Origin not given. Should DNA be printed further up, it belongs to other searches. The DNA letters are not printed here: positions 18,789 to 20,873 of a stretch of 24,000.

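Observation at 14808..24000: Compact type IV filament machine with mosaic T4b / T4a / T2SS features that fits no described class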

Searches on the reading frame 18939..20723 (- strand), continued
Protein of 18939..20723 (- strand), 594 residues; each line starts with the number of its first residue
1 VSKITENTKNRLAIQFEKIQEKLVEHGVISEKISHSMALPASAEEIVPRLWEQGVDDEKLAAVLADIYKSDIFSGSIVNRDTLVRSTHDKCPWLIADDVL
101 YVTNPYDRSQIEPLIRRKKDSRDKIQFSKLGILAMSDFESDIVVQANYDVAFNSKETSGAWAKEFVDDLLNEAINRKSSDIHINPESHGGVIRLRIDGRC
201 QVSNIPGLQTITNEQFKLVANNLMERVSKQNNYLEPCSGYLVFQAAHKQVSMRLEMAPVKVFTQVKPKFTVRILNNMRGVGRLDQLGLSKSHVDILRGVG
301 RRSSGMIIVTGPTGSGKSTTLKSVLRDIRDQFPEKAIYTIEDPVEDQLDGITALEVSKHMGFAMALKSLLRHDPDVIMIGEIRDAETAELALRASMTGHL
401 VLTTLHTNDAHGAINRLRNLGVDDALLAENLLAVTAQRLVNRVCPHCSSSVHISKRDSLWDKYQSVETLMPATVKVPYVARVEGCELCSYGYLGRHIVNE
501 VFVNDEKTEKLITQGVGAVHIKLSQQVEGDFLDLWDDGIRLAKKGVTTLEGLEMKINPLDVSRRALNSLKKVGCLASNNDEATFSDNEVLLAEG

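Call 25: search_dna_similar(query=window:18939-20723:-, collection=plasmids, mode=protein, max_rows=40, max_evalue=1e-30)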
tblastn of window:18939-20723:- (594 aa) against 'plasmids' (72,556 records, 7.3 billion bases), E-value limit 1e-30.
Records with a match: 1622; places in all: 1683; records where one place covers at least 80% of the query: 148.
Best place of each record, by identity: <60% 1622.
By first word of the organism name: Escherichia 967; Pseudomonas 161; Ralstonia 112; Salmonella 48; Shigella 35; Enterobacter 33; Klebsiella 23; Citrobacter 23; Burkholderia 18; Paraburkholderia 11; and 99 more.
By predicted mobility (MOB-suite, as given by PLSDB): conjugative 772; non-mobilizable 602; mobilizable 248.
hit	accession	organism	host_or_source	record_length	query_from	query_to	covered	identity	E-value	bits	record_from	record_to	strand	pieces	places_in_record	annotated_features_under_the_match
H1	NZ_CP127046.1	Pseudomonas amygdali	Cucumis sativus,Culture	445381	5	565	94%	33.9%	8e-81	285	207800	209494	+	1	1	GspE/PulE family protein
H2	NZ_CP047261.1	Pseudomonas syringae pv. maculicola str. ES4326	-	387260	5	565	94%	33.7%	1e-80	284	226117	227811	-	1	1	GspE/PulE family protein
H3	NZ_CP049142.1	Pseudomonas nitroreducens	monoculture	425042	8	563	94%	33.6%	4e-88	306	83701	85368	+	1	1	ATPase, T2SS/T4P/T4SS family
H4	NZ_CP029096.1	Pseudomonas aeruginosa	-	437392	18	558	91%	34.4%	6e-86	300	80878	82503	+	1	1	ATPase, T2SS/T4P/T4SS family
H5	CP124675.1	Pseudomonas aeruginosa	Homo sapiens,urine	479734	18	558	91%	34.4%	6e-86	300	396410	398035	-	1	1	ATPase, T2SS/T4P/T4SS family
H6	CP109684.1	Pseudomonas aeruginosa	Homo sapiens,whole organism,swab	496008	18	558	91%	34.4%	6e-86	300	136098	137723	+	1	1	ATPase, T2SS/T4P/T4SS family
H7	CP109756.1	Pseudomonas aeruginosa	Homo sapiens,whole organism,swab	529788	18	558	91%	34.4%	6e-86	300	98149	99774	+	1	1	ATPase, T2SS/T4P/T4SS family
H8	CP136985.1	Pseudomonas aeruginosa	Homo sapiens,Wound/Abscess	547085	18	558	91%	34.4%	6e-86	300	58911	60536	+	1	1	ATPase, T2SS/T4P/T4SS family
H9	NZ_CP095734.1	Methylophaga pinxianii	pure culture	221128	16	559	92%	34.1%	2e-83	292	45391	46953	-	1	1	GspE/PulE family protein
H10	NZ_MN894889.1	Pseudomonas aeruginosa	-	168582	18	558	91%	34.2%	2e-85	298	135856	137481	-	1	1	ATPase, T2SS/T4P/T4SS family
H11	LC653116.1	Pseudomonas aeruginosa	-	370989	18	558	91%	34.2%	2e-85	298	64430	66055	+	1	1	hypothetical protein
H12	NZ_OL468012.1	Pseudomonas aeruginosa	-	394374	18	558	91%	34.2%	2e-85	298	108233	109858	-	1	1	ATPase, T2SS/T4P/T4SS family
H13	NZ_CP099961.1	Pseudomonas aeruginosa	Homo sapiens,sputum,sputum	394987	18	558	91%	34.2%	2e-85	298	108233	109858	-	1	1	ATPase, T2SS/T4P/T4SS family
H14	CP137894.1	Pseudomonas aeruginosa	Homo sapiens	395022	18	558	91%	34.2%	2e-85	298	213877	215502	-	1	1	ATPase, T2SS/T4P/T4SS family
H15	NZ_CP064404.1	Pseudomonas aeruginosa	Homo sapiens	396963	18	558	91%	34.2%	2e-85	298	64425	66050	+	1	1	ATPase, T2SS/T4P/T4SS family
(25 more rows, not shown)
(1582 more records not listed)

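Call 35: search_dna_similar(query=window:18939-20723:-, collection=plasmids, mode=protein, max_rows=60, max_evalue=1e-20, rows=spread)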
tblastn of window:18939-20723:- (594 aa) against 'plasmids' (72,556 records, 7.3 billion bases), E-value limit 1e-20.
Records with a match: 3835; places in all: 3956; records where one place covers at least 80% of the query: 148.
Best place of each record, by identity: <60% 3835.
By first word of the organism name: Escherichia 2139; Salmonella 510; Pseudomonas 207; Shigella 142; Ralstonia 116; Serratia 98; Klebsiella 75; Vibrio 55; Enterobacter 49; Yersinia 34; and 141 more.
By predicted mobility (MOB-suite, as given by PLSDB): conjugative 2581; non-mobilizable 858; mobilizable 396.
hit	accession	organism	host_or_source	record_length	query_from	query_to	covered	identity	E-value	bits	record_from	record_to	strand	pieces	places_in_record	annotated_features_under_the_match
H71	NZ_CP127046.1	Pseudomonas amygdali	Cucumis sativus,Culture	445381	5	565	94%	33.9%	8e-81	285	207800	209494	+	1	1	GspE/PulE family protein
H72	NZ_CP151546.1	Pseudomonas aeruginosa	Homo sapiens,urine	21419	18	558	91%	34.2%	4e-85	297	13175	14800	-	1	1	ATPase, T2SS/T4P/T4SS family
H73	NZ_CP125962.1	Pseudomonas brassicacearum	Arabidopsis thaliana,whole organism,root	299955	18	573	94%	31.8%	3e-78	277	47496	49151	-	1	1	GspE/PulE family protein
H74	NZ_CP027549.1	Escherichia coli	Homo sapiens,stool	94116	165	550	65%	35.9%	4e-56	212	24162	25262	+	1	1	gspE: type II secretion system ATPase GspE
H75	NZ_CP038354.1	Escherichia coli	-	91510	165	550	65%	35.6%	7e-55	208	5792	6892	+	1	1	gspE: type II secretion system ATPase GspE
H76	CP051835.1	Escherichia coli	cattle,feces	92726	165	550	65%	35.6%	7e-55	208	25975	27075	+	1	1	gspE: type II secretion system ATPase GspE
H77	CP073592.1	Escherichia coli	Homo sapiens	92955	165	550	65%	35.6%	7e-55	208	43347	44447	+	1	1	gspE: type II secretion system ATPase GspE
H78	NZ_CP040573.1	Escherichia coli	Homo sapiens,human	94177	165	550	65%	35.6%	7e-55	208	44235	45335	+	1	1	gspE: type II secretion system ATPase GspE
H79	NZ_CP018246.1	Escherichia coli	human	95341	165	550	65%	35.6%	7e-55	208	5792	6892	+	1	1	gspE: type II secretion system ATPase GspE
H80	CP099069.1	Escherichia coli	culture,Pooled soil sample collected ...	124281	165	550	65%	35.6%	2e-54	207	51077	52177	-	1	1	gspE: type II secretion system ATPase GspE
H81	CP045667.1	Enterobacteriaceae bacterium Kacie_13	Bacteria culture,Stream water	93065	151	550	67%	32.8%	6e-50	194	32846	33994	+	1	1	type II secretion system protein GspE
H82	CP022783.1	Ralstonia solanacearum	Solanum tuberosum,single cell,Potato ...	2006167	164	549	65%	32.6%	3e-43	174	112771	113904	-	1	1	type II/IV secretion system protein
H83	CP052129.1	Ralstonia solanacearum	tomato,cell culture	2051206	164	549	65%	32.6%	4e-43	173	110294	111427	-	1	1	type II/IV secretion system protein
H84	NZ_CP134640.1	Enterobacter asburiae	Larus michahellis,bacteria,cloaca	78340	83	507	72%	27.4%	2e-26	123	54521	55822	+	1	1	ATPase, T2SS/T4P/T4SS family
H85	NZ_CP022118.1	Salmonella enterica subsp. enterica serovar Macclesfield ...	-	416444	166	515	59%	31.7%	3e-34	147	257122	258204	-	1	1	ATPase, T2SS/T4P/T4SS family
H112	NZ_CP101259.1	Escherichia coli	Homo sapiens,cell culture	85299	280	447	28%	39.9%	6e-26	121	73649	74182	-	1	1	ATPase, T2SS/T4P/T4SS family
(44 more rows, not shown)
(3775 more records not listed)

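Call 38: get_annotated_region(hit=H112, flank=9000)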
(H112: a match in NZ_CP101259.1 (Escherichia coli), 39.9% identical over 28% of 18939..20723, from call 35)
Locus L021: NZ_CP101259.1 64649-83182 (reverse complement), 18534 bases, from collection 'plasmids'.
description: Escherichia coli strain EC21Z-078 plasmid pEC21Z078-85K, complete sequence
organism: Escherichia coli (NCBI taxid 562)
taxonomy: Bacteria; Pseudomonadota; Gammaproteobacteria; Enterobacterales; Enterobacteriaceae; Escherichia; Escherichia coli
host: -; source: Homo sapiens,cell culture; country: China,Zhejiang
typing (MOB-suite, as given by PLSDB): conjugative; replicon IncI1/B/O; relaxase MOBP; mating-pair formation MPF_I
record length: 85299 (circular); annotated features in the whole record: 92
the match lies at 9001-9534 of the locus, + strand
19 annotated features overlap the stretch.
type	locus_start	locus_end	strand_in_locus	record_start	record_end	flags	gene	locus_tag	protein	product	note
CDS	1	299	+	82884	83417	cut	-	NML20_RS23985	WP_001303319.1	transcription termination/antitermination NusG family protein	GO:0006355 - regulation of DNA-templated transcription [Evidence IEA]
CDS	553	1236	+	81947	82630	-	-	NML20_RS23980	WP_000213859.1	conjugal transfer protein TraC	-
CDS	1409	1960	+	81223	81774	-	-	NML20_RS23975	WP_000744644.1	hypothetical protein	-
CDS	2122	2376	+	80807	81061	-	-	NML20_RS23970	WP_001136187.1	PilI type IV pilus biogenesis protein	-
CDS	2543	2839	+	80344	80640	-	-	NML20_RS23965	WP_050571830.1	hypothetical protein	-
CDS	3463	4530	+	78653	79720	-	pilL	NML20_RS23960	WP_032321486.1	type IV pilus biogenesis lipoprotein PilL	-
CDS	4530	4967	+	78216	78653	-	pilM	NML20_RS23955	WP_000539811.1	type IV pilus biogenesis protein PilM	-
CDS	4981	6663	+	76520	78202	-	-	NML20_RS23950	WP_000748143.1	PilN family type IVB pilus formation outer membrane protein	GO:0009297 - pilus assembly [Evidence IEA]; GO:0009306 - protein secretion [Evidence IEA]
CDS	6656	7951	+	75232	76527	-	pilO2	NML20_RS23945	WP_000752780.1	type 4b pilus protein PilO2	-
CDS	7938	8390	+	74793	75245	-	pilP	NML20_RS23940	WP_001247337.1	type IV pilus biogenesis protein PilP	GO:0009297 - pilus assembly [Evidence IEA]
CDS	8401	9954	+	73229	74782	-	-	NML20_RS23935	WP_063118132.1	ATPase, T2SS/T4P/T4SS family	-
CDS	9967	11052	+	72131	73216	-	-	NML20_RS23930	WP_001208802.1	type II secretion system F family protein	-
CDS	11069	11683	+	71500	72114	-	-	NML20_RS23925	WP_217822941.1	type 4 pilus major pilin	-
CDS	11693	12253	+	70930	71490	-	-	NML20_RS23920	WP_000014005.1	lytic transglycosylase domain-containing protein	-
CDS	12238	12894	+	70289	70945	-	-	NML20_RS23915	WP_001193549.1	A24 family peptidase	-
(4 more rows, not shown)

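Call 39: get_annotated_region(hit=H74, flank=9000)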
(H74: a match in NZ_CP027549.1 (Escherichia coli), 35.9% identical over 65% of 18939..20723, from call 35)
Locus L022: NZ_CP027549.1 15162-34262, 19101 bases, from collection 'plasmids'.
description: Escherichia coli strain 2014C-3061 plasmid unnamed, complete sequence
organism: Escherichia coli (NCBI taxid 562)
taxonomy: Bacteria; Pseudomonadota; Gammaproteobacteria; Enterobacterales; Enterobacteriaceae; Escherichia; Escherichia coli
host: -; source: Homo sapiens,stool; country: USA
typing (MOB-suite, as given by PLSDB): conjugative; replicon IncFIB; relaxase MOBF,MOBP; mating-pair formation MPF_F
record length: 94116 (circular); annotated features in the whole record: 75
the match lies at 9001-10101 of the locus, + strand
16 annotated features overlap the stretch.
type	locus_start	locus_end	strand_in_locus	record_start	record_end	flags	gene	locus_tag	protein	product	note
CDS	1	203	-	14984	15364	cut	-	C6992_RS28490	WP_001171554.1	transposase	GO:0006313 - DNA transposition [Evidence IEA]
CDS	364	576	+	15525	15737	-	-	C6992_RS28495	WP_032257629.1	ANR family transcriptional regulator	-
CDS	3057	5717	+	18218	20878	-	stcE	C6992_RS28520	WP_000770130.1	M66 family glycomucinase StcE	-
CDS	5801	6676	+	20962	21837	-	gspC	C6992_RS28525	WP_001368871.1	type II secretion system protein GspC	GO:0015628 - protein secretion by the type II secretion system [Evidence IEA]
predicted_resistance_gene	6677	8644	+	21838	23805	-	etpD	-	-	variant type II secretion system secretin EtpD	predicted by amrfinderplus; class ; identity 99.7%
CDS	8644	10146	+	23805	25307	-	gspE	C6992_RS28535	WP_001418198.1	type II secretion system ATPase GspE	GO:0015628 - protein secretion by the type II secretion system [Evidence IEA]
CDS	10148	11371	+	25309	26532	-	gspF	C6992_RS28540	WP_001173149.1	type II secretion system inner membrane protein GspF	GO:0015628 - protein secretion by the type II secretion system [Evidence IEA]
CDS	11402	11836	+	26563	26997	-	gspG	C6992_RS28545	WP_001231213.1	type II secretion system major pseudopilin GspG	GO:0015628 - protein secretion by the type II secretion system [Evidence IEA]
CDS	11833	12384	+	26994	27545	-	gspH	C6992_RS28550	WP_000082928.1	type II secretion system minor pseudopilin GspH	GO:0015628 - protein secretion by the type II secretion system [Evidence IEA]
CDS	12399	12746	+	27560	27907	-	gspI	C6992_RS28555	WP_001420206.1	type II secretion system minor pseudopilin GspI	GO:0015628 - protein secretion by the type II secretion system [Evidence IEA]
CDS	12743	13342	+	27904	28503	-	gspJ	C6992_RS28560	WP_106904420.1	type II secretion system minor pseudopilin GspJ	GO:0015628 - protein secretion by the type II secretion system [Evidence IEA]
CDS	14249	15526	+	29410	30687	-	gspL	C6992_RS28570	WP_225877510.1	type II secretion system protein GspL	GO:0015628 - protein secretion by the type II secretion system [Evidence IEA]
CDS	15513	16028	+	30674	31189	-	-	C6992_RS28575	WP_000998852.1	type II secretion system protein M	-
CDS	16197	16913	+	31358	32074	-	-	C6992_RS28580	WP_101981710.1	A24 family peptidase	-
CDS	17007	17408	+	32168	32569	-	eptO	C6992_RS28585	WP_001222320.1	GspS family T2SS pilot lipoprotein variant EptO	-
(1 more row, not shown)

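Call 76: search_protein_families(library=ncbifam, proteins=[L022:6677-8644:+, L021:4981-6663:+, L001:225-1733:+], max_evalue=0.01)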
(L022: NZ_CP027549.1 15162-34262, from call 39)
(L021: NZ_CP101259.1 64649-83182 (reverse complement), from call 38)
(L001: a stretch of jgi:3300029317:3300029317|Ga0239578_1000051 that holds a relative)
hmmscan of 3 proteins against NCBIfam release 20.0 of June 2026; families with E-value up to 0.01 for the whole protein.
L022:6677-8644:+ (656 aa): 8 families
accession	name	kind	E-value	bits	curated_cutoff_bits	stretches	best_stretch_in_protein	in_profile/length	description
TIGR02517.1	type_II_gspD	equivalog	6.5e-163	543.4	351.35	1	33-597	2-597/600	type II secretion system secretin GspD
TIGR02515.1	IV_pilus_PilQ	subfamily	3.5e-67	227.2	284.35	3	268-590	98-427/428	type IV pilus secretin PilQ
TIGR02516.1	type_III_yscC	equivalog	5.1e-42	144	238.45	2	233-591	108-462/463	type III secretion system outer membrane ring subunit SctC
TIGR02519.1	pilus_MshL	equivalog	1.5e-36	125.9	250.2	1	317-590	6-290/290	pilus (MSHA type) biogenesis protein MshL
NF010083.0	PRK13568.1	equivalog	4.3e-30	104.8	554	1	305-591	147-418/419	DNA uptake porin HofQ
NF011873.0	PRK15346.1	equivalog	4.4e-26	91.6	524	1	235-578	140-482/499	EscC/YscC/HrcC family type III secretion system outer membrane ring protein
NF007851.2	PRK10560.1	exception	9.2e-25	87.3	598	1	306-591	140-410/412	DNA uptake porin HofQ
NF042912.1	Amuc_1098_fam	equivalog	3.4e-24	84.9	750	1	492-590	698-796/805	Amuc_1098 family type IV pilus outer membrane protein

L021:4981-6663:+ (560 aa): 7 families
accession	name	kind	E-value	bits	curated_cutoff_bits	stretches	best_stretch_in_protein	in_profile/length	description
TIGR02520.1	pilus_B_mal_scr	equivalog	1.3e-144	482.6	287.65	1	63-551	3-511/513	PilN family type IVB pilus formation outer membrane protein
TIGR02519.1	pilus_MshL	equivalog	2.1e-27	95.9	250.2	1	284-552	8-288/290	pilus (MSHA type) biogenesis protein MshL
TIGR02517.1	type_II_gspD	equivalog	4.5e-12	45.2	351.35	1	216-552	265-588/600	type II secretion system secretin GspD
NF042912.1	Amuc_1098_fam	equivalog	4.9e-08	31.5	750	1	268-360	418-503/805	Amuc_1098 family type IV pilus outer membrane protein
NF010083.0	PRK13568.1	equivalog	1.4e-07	30.7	554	1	267-552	144-415/419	DNA uptake porin HofQ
TIGR02516.1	type_III_yscC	equivalog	3.2e-07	29.3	238.45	1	307-524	230-427/463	type III secretion system outer membrane ring subunit SctC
NF011873.0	PRK15346.1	equivalog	0.0003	19.6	524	1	308-523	268-459/499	EscC/YscC/HrcC family type III secretion system outer membrane ring protein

L001:225-1733:+ (502 aa): 9 families
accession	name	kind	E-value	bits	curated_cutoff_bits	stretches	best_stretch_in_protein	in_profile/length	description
TIGR02519.1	pilus_MshL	equivalog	1.5e-46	158.7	250.2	1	219-499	5-290/290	pilus (MSHA type) biogenesis protein MshL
TIGR02517.1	type_II_gspD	equivalog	1.9e-24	86.1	351.35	1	229-500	317-591/600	type II secretion system secretin GspD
TIGR02515.1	IV_pilus_PilQ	subfamily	5.1e-22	78.5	284.35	1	254-500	175-428/428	type IV pilus secretin PilQ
TIGR02520.1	pilus_B_mal_scr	equivalog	5.8e-20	71.3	287.65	1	95-496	118-511/513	PilN family type IVB pilus formation outer membrane protein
TIGR02516.1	type_III_yscC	equivalog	1.6e-17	63.2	238.45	1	185-500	169-462/463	type III secretion system outer membrane ring subunit SctC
NF010083.0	PRK13568.1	equivalog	2.1e-15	56.5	554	1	315-500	245-418/419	DNA uptake porin HofQ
NF011873.0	PRK15346.1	equivalog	9.6e-12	44.3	524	1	231-484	254-479/499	EscC/YscC/HrcC family type III secretion system outer membrane ring protein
NF007851.2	PRK10560.1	exception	1e-08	34.4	598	1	324-500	249-410/412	DNA uptake porin HofQ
NF042912.1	Amuc_1098_fam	equivalog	1.3e-06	26.8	750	0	96-273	317-485/805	Amuc_1098 family type IV pilus outer membrane protein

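Call 79: search_protein_families(library=pfam, proteins=[L002:5215-6018:+], max_evalue=0.1)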
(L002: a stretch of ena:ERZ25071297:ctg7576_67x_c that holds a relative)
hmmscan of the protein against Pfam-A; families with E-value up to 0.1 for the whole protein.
L002:5215-6018:+ (267 aa): 0 families
